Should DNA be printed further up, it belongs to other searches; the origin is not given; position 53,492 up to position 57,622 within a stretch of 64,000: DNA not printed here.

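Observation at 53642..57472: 1276-aa multi-domain peptidoglycan hydrolase with cytoplasmic Pro-rich N-region and single TM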

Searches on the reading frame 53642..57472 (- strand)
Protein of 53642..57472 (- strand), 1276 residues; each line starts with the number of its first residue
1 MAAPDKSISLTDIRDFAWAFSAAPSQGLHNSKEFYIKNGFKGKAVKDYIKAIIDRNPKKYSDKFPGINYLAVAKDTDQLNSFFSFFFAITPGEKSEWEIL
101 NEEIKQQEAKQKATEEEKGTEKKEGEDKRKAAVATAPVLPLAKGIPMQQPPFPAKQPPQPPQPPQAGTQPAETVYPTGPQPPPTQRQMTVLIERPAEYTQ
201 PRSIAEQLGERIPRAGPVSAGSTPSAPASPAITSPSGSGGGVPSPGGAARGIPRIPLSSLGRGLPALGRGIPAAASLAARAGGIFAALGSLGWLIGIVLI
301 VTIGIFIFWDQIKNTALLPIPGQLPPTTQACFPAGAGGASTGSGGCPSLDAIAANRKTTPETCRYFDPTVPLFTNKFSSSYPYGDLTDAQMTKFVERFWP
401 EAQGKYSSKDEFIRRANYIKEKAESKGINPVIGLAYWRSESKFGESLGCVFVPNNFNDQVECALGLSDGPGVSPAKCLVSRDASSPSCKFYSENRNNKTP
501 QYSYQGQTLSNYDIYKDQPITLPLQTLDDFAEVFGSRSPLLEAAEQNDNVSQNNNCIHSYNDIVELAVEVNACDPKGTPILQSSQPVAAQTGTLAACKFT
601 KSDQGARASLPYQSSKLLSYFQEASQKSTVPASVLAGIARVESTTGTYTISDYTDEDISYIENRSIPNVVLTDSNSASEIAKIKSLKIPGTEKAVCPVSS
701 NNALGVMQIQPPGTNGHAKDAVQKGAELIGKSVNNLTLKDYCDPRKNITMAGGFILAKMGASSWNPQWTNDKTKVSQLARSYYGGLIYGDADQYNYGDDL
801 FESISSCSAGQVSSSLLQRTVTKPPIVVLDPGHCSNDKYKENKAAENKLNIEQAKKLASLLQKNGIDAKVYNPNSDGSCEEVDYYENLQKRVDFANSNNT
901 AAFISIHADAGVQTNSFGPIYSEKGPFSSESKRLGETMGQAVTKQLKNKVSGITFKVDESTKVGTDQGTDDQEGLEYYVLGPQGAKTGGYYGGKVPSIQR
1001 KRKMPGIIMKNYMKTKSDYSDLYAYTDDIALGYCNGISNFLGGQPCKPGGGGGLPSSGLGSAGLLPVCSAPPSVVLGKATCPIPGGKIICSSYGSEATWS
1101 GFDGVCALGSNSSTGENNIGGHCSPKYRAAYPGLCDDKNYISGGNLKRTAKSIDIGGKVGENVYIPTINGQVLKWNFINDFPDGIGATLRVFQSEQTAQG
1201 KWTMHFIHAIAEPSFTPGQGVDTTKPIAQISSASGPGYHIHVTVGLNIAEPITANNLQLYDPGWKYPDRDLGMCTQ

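Call 3: search_protein_families(library=pfam, proteins=[window:53642-57472:-], max_evalue=1)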
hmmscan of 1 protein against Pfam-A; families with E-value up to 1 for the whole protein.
window:53642-57472:- (1276 aa): 3 families
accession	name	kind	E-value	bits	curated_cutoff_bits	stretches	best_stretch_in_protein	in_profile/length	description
PF01520.23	Amidase_3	-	3.1e-18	66.9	27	1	827-956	1-126/174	N-acetylmuramoyl-L-alanine amidase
PF01464.25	SLT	-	0.00016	21.7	21.3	1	620-751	2-72/117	Transglycosylase SLT domain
PF01832.25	Glucosaminidase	-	0.14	13.3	30.2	0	620-650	3-33/123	Mannosyl-glycoprotein endo-beta-N-acetylglucosaminidase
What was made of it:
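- On Pfam SLT (PF01464), family-1 lytic transglycosylase-like: 21.7 bits against a cut-off of 21.3 in the whole protein (call 3).
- On Pfam Amidase_3 (PF01520): 66.9 bits against a cut-off of 27, E 3.1e-18 (call 3).
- On PrgK-type (DELTA class) T4SS hydrolase: No CHAP hit in Pfam (call 3).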

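Call 4: search_protein_families(library=ncbifam, proteins=[window:53642-57472:-], max_evalue=1)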
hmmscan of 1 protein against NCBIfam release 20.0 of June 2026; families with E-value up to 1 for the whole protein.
window:53642-57472:- (1276 aa): 6 families
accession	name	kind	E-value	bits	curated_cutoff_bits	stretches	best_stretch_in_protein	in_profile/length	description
TIGR02883.1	spore_cwlD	equivalog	2.4e-09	37.6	221.55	1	826-949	2-132/189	N-acetylmuramoyl-L-alanine amidase CwlD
NF038267.1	amidase_AmiC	exception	1.9e-06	26.8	700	1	822-938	184-298/407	N-acetylmuramoyl-L-alanine amidase AmiC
NF007652.1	PRK10319.1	equivalog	5.8e-06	25.8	400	1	818-915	51-143/291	N-acetylmuramoyl-L-alanine amidase AmiA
NF007751.0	PRK10431.1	equivalog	0.0027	16.3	532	1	817-915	184-277/445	N-acetylmuramoyl-L-alanine amidase AmiB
NF038140.1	amidase_Rv3717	exception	0.0034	16.8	335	1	844-922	65-138/233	Rv3717 family N-acetylmuramoyl-L-alanine amidase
NF008670.0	PRK11671.1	equivalog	0.069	12.3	375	0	613-652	188-227/359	membrane-bound lytic murein transglycosylase MltC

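Call 7: search_solved_structures(query=window:53642-57472:-, max_evalue=1, show_alignments=3)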
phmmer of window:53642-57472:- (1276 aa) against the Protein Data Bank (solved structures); distinct sequences matched with E-value up to 1: 7.
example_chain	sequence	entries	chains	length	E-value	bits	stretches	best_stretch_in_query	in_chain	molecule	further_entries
4rn7_A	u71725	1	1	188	2.7e-06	28.5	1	827-954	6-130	N-acetylmuramoyl-L-alanine amidase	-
4bin_A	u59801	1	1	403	7.9e-06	27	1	822-939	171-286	N-ACETYLMURAMOYL-L-ALANINE AMIDASE AMIC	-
8c2o_A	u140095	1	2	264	0.00043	21.2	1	825-940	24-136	N-acetylmuramoyl-L-alanine amidase AmiA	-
5emi_A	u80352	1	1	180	0.00093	20.1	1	826-910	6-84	Cell wall hydrolase/autolysin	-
7rag_B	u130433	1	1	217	0.0018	19.1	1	825-940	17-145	Germination-specific N-acetylmuramoyl-L-alanine amidase, Autolysin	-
7yii_A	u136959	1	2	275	0.18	12.5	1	1084-1137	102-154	Non-heme haloperoxidase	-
1jwq_A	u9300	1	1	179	0.63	10.7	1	826-918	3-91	N-ACETYLMURAMOYL-L-ALANINE AMIDASE CwlV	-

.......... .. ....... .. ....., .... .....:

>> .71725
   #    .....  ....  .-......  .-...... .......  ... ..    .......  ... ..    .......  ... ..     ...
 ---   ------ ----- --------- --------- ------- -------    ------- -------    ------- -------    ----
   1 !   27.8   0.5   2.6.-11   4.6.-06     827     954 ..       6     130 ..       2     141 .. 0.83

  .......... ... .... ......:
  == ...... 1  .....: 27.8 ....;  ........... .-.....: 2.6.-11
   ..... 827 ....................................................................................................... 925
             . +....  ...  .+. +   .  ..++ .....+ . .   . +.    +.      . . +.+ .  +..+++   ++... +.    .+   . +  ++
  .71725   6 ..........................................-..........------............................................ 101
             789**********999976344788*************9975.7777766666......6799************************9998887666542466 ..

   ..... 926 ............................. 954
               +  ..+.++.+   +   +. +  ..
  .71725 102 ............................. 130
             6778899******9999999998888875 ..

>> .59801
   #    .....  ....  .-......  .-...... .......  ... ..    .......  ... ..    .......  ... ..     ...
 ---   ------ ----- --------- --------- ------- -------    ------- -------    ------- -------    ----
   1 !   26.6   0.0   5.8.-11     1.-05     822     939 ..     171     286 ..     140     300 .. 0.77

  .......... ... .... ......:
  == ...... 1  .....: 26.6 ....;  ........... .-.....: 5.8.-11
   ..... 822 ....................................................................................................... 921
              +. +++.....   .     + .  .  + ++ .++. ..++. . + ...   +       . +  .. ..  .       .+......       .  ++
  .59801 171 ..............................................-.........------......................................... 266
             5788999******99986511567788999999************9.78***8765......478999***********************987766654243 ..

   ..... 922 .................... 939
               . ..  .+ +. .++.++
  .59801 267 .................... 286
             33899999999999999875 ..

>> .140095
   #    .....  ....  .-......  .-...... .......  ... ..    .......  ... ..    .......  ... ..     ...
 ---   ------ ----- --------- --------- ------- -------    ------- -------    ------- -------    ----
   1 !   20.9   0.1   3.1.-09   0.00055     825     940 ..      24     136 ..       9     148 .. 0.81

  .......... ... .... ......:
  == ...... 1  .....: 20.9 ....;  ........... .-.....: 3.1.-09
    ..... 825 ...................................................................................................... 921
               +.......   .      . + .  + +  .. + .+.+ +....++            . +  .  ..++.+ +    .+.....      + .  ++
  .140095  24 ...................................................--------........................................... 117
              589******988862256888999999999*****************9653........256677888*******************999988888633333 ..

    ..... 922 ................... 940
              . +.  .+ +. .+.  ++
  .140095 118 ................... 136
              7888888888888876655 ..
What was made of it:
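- In call 7 it aligns to the short CwlV/4rn7 type. The amidase lacks the AmiA/B/C-type regulatory insertion (call 7, inference).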

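Call 8: find_homologous_proteins(query=window:53642-57472:-, max_evalue=0.001)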
Query window:53642-57472:- (1276 aa): 1 proteins with E <= 0.001 among 8000 candidates.
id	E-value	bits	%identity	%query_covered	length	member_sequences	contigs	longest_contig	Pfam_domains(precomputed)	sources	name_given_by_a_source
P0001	0.0e+0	2941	100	100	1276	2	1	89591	PF01520.24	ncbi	-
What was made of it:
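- Tried and rejected: The full-length query returned only the protein itself, because low-complexity words filled the candidate list (call 8).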

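Call 12: find_encoding_contigs(protein=P0001, flank=10000, max_places=3)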
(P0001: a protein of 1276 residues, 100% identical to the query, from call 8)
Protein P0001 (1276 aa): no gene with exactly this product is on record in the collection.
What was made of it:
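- Tried and rejected: The exact-sequence contig look-up for the protein returned nothing (call 12).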

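Call 75: search_dna_similar(query=window:53645-57472:-, collection=plasmids, mode=protein, max_evalue=0.001, max_rows=15)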
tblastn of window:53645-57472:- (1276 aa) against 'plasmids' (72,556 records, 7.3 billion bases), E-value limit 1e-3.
Records with a match: 8; places in all: 8; records where one place covers at least 80% of the query: 0.
Best place of each record, by identity: <60% 8.
By first word of the organism name: Escherichia 3; Bacillus 2; Pseudomonas 1; Legionella 1; Deinococcus 1.
By predicted mobility (MOB-suite, as given by PLSDB): non-mobilizable 7; mobilizable 1.
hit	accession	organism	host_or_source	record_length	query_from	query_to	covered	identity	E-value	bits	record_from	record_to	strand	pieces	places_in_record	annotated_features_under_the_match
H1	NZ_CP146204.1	Pseudomonas sp. 4810-S13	genome assymbly,Winogradsky column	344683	826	965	11%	31.0%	6e-5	56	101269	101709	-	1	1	N-acetylmuramoyl-L-alanine amidase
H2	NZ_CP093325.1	Bacillus sp. N5-665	whole organism,peat soil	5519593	804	953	12%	28.8%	4e-5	56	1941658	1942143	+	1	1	none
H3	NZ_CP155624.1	Bacillus paramobilis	Canis lupus familiaris,adipose,leg wound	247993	804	953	12%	28.8%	3e-4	53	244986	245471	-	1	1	none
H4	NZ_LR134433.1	Legionella adelaidensis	environmental,Cooling tower water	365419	826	936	9%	35.9%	2e-5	57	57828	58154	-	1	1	N-acetylmuramoyl-L-alanine amidase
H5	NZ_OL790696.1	Escherichia coli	-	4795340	823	937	9%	33.3%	2e-4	54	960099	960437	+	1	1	none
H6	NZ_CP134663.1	Escherichia coli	Larus michahellis,bacteria,cloaca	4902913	823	937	9%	33.3%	2e-4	54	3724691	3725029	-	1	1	none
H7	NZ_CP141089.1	Escherichia coli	Homo sapiens,Infected Human Urine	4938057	823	937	9%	33.3%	2e-4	54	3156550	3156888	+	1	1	none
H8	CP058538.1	Deinococcus sp. D7000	seawater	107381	825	953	10%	28.7%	2e-5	57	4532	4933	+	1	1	N-acetylmuramoyl-L-alanine amidase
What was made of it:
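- On PrgK-type (DELTA class) T4SS hydrolase: tblastn against 72,556 plasmid records gave only generic amidase hits (call 75).
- Closest known: PrgK of Enterococcus faecalis plasmid pCF10. Different: tblastn against 72,556 plasmid records found only generic amidase hits (call 75), so no sequence similarity to a plasmid-borne PrgK-type hydrolase was seen.
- tblastn of the whole protein against 72,556 plasmid records found only generic amidase hits (call 75), so no sequence-level homology to conjugative-plasmid hydrolases such as PrgK or TraG was seen.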

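Call 76: search_dna_similar(query=window:53645-57472:-, collection=phages, mode=protein, max_evalue=0.001, max_rows=15)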
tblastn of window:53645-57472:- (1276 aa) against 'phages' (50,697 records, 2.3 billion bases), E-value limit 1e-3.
Records with a match: 3; places in all: 3; records where one place covers at least 80% of the query: 0.
Best place of each record, by identity: <60% 3.
By first word of the organism name: Salmonella 2; Weizmannia 1.
By host as written in the record: Weizmannia coagulans KACC 15983 1; Homo sapiens 1; Salmonella enterica subsp. enterica serovar Kentucky 1.
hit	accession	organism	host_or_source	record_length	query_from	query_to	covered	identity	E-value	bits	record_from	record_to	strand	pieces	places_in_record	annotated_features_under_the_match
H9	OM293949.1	Weizmannia phage Youna2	Weizmannia coagulans KACC 15983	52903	820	1038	17%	23.2%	3e-5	55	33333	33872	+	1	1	N-acetylmuramoyl-L-alanine amidase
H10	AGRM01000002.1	Salmonella enterica subsp. houtenae str. ATCC BAA-1581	Homo sapiens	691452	823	937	9%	31.7%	6e-4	50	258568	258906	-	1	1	N-acetylmuramoyl-L-alanine amidase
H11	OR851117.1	Salmonella phage S.Kent 1-2-1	Salmonella enterica subsp. enterica ...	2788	823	937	9%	31.7%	1e-3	49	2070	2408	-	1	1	record has no annotation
